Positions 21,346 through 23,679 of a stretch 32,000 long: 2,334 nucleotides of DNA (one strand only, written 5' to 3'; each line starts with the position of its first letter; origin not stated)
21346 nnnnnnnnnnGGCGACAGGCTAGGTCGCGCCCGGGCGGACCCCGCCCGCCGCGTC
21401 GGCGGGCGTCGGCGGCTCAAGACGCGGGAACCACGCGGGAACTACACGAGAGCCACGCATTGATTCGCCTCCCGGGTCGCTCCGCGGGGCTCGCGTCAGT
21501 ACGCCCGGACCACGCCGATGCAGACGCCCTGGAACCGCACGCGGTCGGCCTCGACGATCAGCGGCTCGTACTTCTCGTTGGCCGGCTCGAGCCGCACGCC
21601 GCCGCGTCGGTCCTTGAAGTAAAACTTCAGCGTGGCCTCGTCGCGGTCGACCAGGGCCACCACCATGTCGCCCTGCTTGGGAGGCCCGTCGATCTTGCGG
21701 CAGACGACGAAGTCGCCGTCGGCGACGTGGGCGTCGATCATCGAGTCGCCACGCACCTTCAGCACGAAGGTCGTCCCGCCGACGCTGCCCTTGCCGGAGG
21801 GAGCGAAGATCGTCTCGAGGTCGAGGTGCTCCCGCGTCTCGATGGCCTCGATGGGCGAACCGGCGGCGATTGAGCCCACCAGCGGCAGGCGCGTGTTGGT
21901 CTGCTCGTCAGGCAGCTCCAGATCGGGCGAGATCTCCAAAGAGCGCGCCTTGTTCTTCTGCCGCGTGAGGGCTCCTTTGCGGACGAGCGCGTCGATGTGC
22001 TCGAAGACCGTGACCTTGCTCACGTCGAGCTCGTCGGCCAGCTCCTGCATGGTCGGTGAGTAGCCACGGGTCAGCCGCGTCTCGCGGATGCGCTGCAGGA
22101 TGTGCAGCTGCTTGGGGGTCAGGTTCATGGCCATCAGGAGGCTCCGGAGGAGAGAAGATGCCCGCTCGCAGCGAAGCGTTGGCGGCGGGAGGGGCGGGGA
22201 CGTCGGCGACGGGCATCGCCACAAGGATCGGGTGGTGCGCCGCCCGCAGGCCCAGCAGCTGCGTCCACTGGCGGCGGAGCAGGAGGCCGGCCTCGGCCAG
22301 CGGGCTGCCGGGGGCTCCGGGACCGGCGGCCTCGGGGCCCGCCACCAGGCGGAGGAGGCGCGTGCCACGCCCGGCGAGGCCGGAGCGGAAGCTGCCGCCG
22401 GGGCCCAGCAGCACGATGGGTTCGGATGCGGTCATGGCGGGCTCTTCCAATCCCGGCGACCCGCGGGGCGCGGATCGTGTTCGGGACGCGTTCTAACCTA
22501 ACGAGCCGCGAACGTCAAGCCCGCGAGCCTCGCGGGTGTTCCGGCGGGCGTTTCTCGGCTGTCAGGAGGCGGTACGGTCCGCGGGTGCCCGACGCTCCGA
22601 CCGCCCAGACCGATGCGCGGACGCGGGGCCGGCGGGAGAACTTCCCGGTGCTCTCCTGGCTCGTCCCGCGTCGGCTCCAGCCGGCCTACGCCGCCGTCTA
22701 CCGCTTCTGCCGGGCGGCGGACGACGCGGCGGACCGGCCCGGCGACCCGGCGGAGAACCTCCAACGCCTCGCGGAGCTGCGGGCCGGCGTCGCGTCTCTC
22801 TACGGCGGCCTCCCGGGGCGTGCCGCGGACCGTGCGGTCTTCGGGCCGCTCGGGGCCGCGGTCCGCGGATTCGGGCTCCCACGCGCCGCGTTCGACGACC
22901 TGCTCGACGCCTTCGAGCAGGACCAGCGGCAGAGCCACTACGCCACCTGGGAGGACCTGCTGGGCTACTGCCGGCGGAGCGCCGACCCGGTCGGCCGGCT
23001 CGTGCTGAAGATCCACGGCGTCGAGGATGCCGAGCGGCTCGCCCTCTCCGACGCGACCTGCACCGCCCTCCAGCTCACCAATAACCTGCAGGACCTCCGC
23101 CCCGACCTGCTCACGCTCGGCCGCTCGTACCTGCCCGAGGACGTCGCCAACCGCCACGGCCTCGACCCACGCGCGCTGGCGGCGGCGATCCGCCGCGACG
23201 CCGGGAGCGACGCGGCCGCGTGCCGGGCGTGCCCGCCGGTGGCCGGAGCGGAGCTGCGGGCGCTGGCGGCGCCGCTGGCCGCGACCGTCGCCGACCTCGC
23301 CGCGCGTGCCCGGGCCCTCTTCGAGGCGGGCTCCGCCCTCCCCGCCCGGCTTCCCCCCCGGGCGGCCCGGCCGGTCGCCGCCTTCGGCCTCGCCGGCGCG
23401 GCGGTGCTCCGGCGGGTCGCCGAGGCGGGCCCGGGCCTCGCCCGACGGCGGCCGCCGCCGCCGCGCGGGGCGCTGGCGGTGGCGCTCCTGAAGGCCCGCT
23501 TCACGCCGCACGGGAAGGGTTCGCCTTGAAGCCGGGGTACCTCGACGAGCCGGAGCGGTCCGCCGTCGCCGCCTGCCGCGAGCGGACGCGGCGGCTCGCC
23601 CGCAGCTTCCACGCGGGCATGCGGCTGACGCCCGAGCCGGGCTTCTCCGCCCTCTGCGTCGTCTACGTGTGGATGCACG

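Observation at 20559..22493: lexA flanked by two GTTC-N7-GTTC direct repeats, one placed to control an uncharacterised two-gene helical-protein module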

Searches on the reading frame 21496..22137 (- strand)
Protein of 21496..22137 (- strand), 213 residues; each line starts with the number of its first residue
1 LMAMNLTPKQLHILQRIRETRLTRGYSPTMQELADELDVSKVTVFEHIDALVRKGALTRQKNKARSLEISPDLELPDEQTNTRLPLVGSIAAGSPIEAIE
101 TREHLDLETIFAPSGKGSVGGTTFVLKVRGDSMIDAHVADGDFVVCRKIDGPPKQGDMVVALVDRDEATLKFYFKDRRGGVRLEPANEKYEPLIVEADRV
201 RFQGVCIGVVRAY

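Call 7: search_protein_families(library=pfam, proteins=[window:21499-22137:-], max_evalue=1)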
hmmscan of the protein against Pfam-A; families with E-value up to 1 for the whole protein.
window:21499-22137:- (213 aa): 24 families
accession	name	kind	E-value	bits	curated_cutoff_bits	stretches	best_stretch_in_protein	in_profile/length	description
PF00717.28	Peptidase_S24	-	4.8e-24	84.7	23.3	1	85-206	1-115/116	Peptidase S24-like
PF01726.22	LexA_DNA_bind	-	1.4e-11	44.5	23.7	1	5-65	3-64/65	LexA DNA binding domain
PF01047.28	MarR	-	1.2e-07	31.9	24.6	1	6-63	1-53/59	MarR family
PF00392.27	GntR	-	5.3e-07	29.6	27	1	12-63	8-60/64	Bacterial regulatory proteins, gntR family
PF21984.2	DnaD_N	-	2.6e-05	24.8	27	1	3-65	11-73/101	DnaD N-terminal domain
PF12802.13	MarR_2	-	0.00011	22.8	27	1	6-62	3-55/61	MarR family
PF08279.18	HTH_11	-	0.0002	21.6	25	1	12-55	4-43/55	HTH domain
PF04967.18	HTH_10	-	0.0023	18.1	23.1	1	29-53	25-49/53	HTH DNA binding domain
PF09339.16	HTH_IclR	-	0.0051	17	22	1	28-60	19-51/52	IclR helix-turn-helix domain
PF12840.13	HTH_20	-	0.0089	16.4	27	1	27-58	18-49/51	Helix-turn-helix domain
PF13412.12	HTH_24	-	0.0091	16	21.9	1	29-55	19-45/48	Winged helix-turn-helix DNA-binding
PF13545.12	HTH_Crp_2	-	0.0094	16.3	27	1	27-61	22-57/70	Crp-like helix-turn-helix domain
PF00440.29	TetR_N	-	0.01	16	24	1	23-47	11-36/47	Bacterial regulatory proteins, tetR family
PF03965.22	Penicillinase_R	-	0.011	16.5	22.6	1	7-65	2-58/115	Penicillinase repressor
PF08220.18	HTH_DeoR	-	0.016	15.4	21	1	29-68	16-55/57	DeoR-like helix-turn-helix domain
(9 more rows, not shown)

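Call 10: find_encoding_contigs(protein=window:21496-22137:-, flank=3000, max_places=5)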
Protein window:21496-22137:- (213 aa): no gene with exactly this product is on record in the collection.

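Call 23: find_related_loci(query=window:21499-22137:-, collection=genome_contigs, flank=4000)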
Query window:21499-22137:- (213 aa) in genome_contigs; peptide patterns used: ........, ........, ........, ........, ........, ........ (x = any residue, [..] = any of these).
136 stretches matched a pattern; 91 encode a relative of the query (tblastn E <= 1e-3); the best 80 are kept; 80 distinct loci.
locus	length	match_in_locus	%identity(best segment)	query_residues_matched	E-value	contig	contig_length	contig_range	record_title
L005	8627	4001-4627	67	2-213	5e-92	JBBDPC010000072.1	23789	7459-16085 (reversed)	MAG: Phycisphaeraceae bacterium isolate LejiaB_66_58 Lejia_B_2555_length_23789_cov_36, whole genome shotgun sequence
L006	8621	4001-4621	57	4-213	1e-73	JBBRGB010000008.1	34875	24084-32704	MAG: Phycisphaerales bacterium isolate Co_metawrap_2605 Cmw_2605_k141_177403_length_34875_cov_11.0000, whole genome shot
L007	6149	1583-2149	62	5-197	1e-72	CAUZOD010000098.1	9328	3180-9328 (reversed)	MAG: Phycisphaerae bacterium isolate CB6_AW.36 genome assembly, contig: Ga0310123_10005669, whole genome shotgun sequenc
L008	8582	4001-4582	56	6-210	7e-67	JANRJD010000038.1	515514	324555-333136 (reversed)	MAG: Phycisphaerae bacterium isolate bins.342 k141_5477239, whole genome shotgun sequence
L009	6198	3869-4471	54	3-212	2e-65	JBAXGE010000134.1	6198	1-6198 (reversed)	MAG: Phycisphaerae bacterium isolate ELA289 MAG289_134, whole genome shotgun sequence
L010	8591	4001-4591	56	6-213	6e-65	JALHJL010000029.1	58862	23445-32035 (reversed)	MAG: Phycisphaerales bacterium isolate 7-NCT_044 scaffold_283, whole genome shotgun sequence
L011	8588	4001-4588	56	5-211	3e-64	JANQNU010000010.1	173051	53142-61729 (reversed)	MAG: Phycisphaerae bacterium isolate IP29b_bin.106 k99_3472957, whole genome shotgun sequence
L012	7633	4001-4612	55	4-213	2e-64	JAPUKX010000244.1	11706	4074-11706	MAG: Planctomycetota bacterium isolate KW1-S15_31 KW1-S15_31_cg244, whole genome shotgun sequence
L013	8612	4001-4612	55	4-213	4e-64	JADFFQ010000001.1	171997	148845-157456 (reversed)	MAG: Planctomycetota bacterium isolate B28T1B8 B28T1B8_NODE74, whole genome shotgun sequence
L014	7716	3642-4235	56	5-213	4e-64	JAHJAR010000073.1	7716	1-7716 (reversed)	MAG: Planctomycetota bacterium isolate Modern_marine.mb.222 Modern_marine.mb.222_k141_438334, whole genome shotgun seque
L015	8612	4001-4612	54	4-213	1e-63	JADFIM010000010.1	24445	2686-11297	MAG: Planctomycetota bacterium isolate B39T1B5 B39T1B5_NODE1636, whole genome shotgun sequence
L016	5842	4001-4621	54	1-213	1e-63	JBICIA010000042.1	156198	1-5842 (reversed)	MAG: Phycisphaerales bacterium JB043 k127_94096, whole genome shotgun sequence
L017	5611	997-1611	52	4-213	3e-63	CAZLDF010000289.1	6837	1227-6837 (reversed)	MAG TPA_asm: uncultured Isosphaeraceae bacterium isolate binchicken_co31_387 genome assembly, contig: k141_4344270, whol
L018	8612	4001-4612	54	4-213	4e-63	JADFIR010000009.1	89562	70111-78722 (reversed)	MAG: Planctomycetota bacterium isolate B3D1T2 B3D1T2_NODE31, whole genome shotgun sequence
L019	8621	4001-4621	53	1-213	2e-63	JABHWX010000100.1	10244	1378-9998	MAG: Phycisphaerae bacterium isolate SI047_bin22 k141_726597, whole genome shotgun sequence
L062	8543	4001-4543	57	6-195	2e-58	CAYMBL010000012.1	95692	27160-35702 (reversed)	MAG TPA_asm: uncultured Planctomycetales bacterium isolate SRP287051_co1_149 genome assembly, contig: NODE_496_length_95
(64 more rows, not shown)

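Call 72: find_homologous_proteins(query=L062:6490-7605:+, max_evalue=1e-100)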
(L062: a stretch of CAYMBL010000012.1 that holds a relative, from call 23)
Query L062:6490-7605:+ (372 aa): 7970 proteins with E <= 1e-100 among 8000 candidates; the best 120 are listed.
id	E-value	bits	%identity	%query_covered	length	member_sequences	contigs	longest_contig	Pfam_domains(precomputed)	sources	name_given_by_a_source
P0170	3.2e-237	804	100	100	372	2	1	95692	PF08423.18,PF00154.28,PF21096.3,PF27531.1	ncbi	-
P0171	1.3e-184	631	86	89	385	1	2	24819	PF08423.18,PF00154.28,PF21096.3,PF27531.1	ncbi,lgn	-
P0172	2.1e-180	617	77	100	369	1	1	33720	PF06745.20,PF00005.34,PF08423.18,PF00154.28,PF21096.3,PF27531.1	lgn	-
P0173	6.7e-180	616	83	90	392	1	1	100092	PF08423.18,PF00154.28,PF21096.3,PF27531.1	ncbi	-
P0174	1.0e-179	615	77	99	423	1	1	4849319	PF08423.18,PF00154.28,PF21096.3,PF27531.1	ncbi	ncbi:MAG: recombinase RecA [Phycisphaerae bacterium]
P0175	1.1e-179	615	82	90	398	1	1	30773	PF06745.20,PF08423.18,PF00154.28,PF21096.3,PF27531.1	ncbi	-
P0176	3.1e-178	610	76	100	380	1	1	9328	PF08423.18,PF00154.28,PF21096.3,PF27531.1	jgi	-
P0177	3.7e-178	610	79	93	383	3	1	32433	PF06745.20,PF08423.18,PF00154.28,PF21096.3,PF27531.1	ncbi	-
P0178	9.0e-178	609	83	88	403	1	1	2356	PF08423.18,PF00154.28,PF21096.3,PF27531.1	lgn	-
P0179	6.5e-177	606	82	90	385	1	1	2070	PF08423.18,PF00154.28,PF21096.3,PF27531.1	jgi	jgi:recombination protein RecA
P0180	4.0e-176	603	81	89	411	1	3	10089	PF08423.18,PF00154.28,PF21096.3,PF27531.1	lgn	-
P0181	7.2e-176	602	80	88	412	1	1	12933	PF08423.18,PF00154.28,PF21096.3,PF27531.1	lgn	-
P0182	1.0e-175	602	74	100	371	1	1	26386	PF06745.20,PF08423.18,PF00154.28,PF21096.3,PF27531.1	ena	-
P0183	1.1e-175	602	82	88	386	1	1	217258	PF08423.18,PF00154.28,PF21096.3,PF27531.1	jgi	-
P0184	1.3e-175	601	80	88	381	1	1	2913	PF08423.18,PF00154.28,PF21096.3,PF27531.1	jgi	jgi:recombination protein RecA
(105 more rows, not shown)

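Call 73: find_related_loci(query=L062:6490-7605:+, collection=metagenome_contigs, flank=1200)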
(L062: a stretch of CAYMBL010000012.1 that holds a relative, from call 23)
Query L062:6490-7605:+ (372 aa) in metagenome_contigs; peptide patterns used: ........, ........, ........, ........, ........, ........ (x = any residue, [..] = any of these).
600 stretches matched a pattern (row limit reached: there are more); 562 encode a relative of the query (tblastn E <= 1e-3); the best 80 are kept; 80 distinct loci.
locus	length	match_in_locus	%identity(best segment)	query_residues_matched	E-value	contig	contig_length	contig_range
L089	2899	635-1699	74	1-362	0e+0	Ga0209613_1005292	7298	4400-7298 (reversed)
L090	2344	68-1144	75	1-353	0e+0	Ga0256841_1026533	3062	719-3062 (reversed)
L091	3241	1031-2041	79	1-336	0e+0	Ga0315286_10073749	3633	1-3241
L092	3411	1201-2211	77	1-336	0e+0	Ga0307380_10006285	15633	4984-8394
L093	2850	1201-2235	75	1-341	0e+0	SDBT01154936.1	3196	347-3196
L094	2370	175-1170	68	1-331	1e-159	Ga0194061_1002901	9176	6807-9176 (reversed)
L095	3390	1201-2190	67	12-344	9e-153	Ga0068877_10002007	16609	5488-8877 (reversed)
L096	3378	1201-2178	66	5-330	2e-152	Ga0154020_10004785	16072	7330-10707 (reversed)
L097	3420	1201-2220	63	5-343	2e-150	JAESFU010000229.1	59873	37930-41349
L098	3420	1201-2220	64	11-352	6e-149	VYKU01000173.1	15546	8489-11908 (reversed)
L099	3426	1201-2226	65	7-351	1e-149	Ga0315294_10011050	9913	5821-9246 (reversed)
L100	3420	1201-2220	64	11-352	1e-151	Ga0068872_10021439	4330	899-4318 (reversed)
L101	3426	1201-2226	64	6-344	5e-150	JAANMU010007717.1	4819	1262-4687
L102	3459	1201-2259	62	6-357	9e-148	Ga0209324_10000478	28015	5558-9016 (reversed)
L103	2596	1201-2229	65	5-342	4e-151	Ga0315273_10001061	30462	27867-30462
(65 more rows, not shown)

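Call 90: search_solved_structures(query=window:21499-22137:-, max_evalue=0.00001)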
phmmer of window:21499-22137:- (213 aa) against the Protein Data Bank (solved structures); distinct sequences matched with E-value up to 0.00001: 20.
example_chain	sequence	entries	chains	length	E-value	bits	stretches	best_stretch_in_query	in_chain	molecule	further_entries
3k2z_A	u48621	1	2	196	7.9e-28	100.5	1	4-211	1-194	LexA repressor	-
8s7g_A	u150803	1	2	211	3e-18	69.2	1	4-211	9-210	LexA repressor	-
7b5g_A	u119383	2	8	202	5.7e-18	68.3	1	6-211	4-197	LexA repressor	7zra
7ocj_A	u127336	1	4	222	7e-18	68.1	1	6-211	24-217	LexA repressor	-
1jhh_A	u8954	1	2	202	1.5e-17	67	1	6-211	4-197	LEXA REPRESSOR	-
8trg_I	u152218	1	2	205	2.3e-17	66.4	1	6-211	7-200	LexA repressor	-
3jso_A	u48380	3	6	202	2.5e-17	66.3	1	6-211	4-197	LexA repressor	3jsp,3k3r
1jhf_A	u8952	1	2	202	5.5e-17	65.1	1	6-211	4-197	LEXA REPRESSOR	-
1jhc_A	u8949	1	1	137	4.8e-12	49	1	81-211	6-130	LEXA REPRESSOR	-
8gms_A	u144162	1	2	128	1.2e-11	47.7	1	84-211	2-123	LexA repressor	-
6a2r_A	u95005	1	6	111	1.4e-11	47.5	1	115-194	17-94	LexA repressor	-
6a2q_A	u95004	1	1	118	1.5e-11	47.4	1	110-194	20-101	LexA repressor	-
6a2s_A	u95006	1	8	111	3.6e-11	46.1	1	115-194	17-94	LexA repressor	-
1jhe_A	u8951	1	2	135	4.6e-11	45.8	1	81-211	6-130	LEXA REPRESSOR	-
6a2t_A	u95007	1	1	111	5.8e-11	45.5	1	115-194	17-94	LexA repressor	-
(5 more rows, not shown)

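Call 105: search_protein_families(library=ncbifam, proteins=[L010:4927-5316:+], max_evalue=0.01)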
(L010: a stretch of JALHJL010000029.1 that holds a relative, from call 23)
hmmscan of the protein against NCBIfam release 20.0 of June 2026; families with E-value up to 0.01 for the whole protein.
L010:4927-5316:+ (130 aa): 15 families
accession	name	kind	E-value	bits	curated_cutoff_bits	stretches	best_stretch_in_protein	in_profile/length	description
NF004225.0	PRK05672.1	subfamily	1.7e-38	132.3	939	1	5-122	3-125/1047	error-prone DNA polymerase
NF005377.0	PRK06920.1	equivalog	1.2e-13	49.8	1806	1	8-127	3-124/1108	DNA polymerase III subunit alpha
NF004226.0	PRK05673.1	equivalog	3.3e-13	48.4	1002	1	6-127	4-137/1146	DNA polymerase III subunit alpha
TIGR00594.1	polc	superfamily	6.4e-11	41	434.35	1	9-126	2-131/1022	DNA polymerase III subunit alpha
NF041577.1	nside_bi_sphtase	equivalog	5.8e-10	38.8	400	1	9-72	4-65/276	3',5'-nucleoside bisphosphate phosphatase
NF005298.0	PRK06826.1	equivalog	7.2e-10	37.2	1260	1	6-72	3-69/1151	DNA polymerase III subunit alpha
NF001688.0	PRK00448.1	equivalog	3e-09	35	873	1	10-77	340-407/1445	PolC-type DNA polymerase III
NF005516.0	PRK07135.1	equivalog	1.5e-08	33.3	1084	1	9-117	5-107/974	DNA polymerase III DnaE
NF005617.0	PRK07374.1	equivalog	6.5e-08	30.9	1653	1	8-73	3-68/1170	DNA polymerase III subunit alpha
NF007079.0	PRK09532.1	equivalog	1.6e-07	30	1525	1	8-75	3-70/876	DNA polymerase III subunit alpha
TIGR01405.1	polC_Gram_pos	equivalog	1.6e-07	29.4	1043.45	1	10-77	106-173/1211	DNA polymerase III subunit alpha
NF047791.1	RNaseRnm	equivalog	3.3e-06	26.6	375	1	10-72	4-66/275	RNase RNM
NF005582.0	PRK07279.1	equivalog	0.00014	20.1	1279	1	9-99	3-96/1033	DNA polymerase III subunit alpha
NF004981.0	PRK06361.1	equivalog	0.00053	19.4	117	1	10-76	3-75/217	histidinol phosphate phosphatase domain-containing protein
NF038032.1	CehA_McbA_metalo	domain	0.0042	16.6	80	1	10-72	6-67/315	CehA/McbA family metallohydrolase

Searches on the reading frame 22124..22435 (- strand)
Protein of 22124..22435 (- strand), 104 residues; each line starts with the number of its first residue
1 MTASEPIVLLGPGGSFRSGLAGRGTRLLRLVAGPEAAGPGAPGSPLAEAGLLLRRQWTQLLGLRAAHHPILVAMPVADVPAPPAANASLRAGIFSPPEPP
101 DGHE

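Call 80: search_protein_families(library=pfam, proteins=[window:22124-22435:-], max_evalue=1)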
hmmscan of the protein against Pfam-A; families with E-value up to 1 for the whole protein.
seq(104 aa): 0 families

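Call 116: search_protein_families(library=padloc, proteins=[window:22138-22435:-], max_evalue=0.1)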
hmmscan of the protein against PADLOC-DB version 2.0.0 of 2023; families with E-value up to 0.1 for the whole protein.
window:22138-22435:- (99 aa): 0 families

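Call 117: search_protein_families(library=phrogs, proteins=[window:22138-22435:-], max_evalue=0.1)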
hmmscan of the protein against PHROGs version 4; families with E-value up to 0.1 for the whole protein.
window:22138-22435:- (99 aa): 0 families

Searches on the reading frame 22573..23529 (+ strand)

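Call 7: search_protein_families(library=pfam, proteins=[window:22573-23529:+], max_evalue=1)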
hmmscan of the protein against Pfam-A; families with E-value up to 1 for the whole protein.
window:22573-23529:+ (318 aa): 1 family
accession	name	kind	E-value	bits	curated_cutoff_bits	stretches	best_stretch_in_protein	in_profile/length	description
PF00494.24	SQS_PSY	-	4e-55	187.8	26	1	18-297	2-260/263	Squalene/phytoene synthase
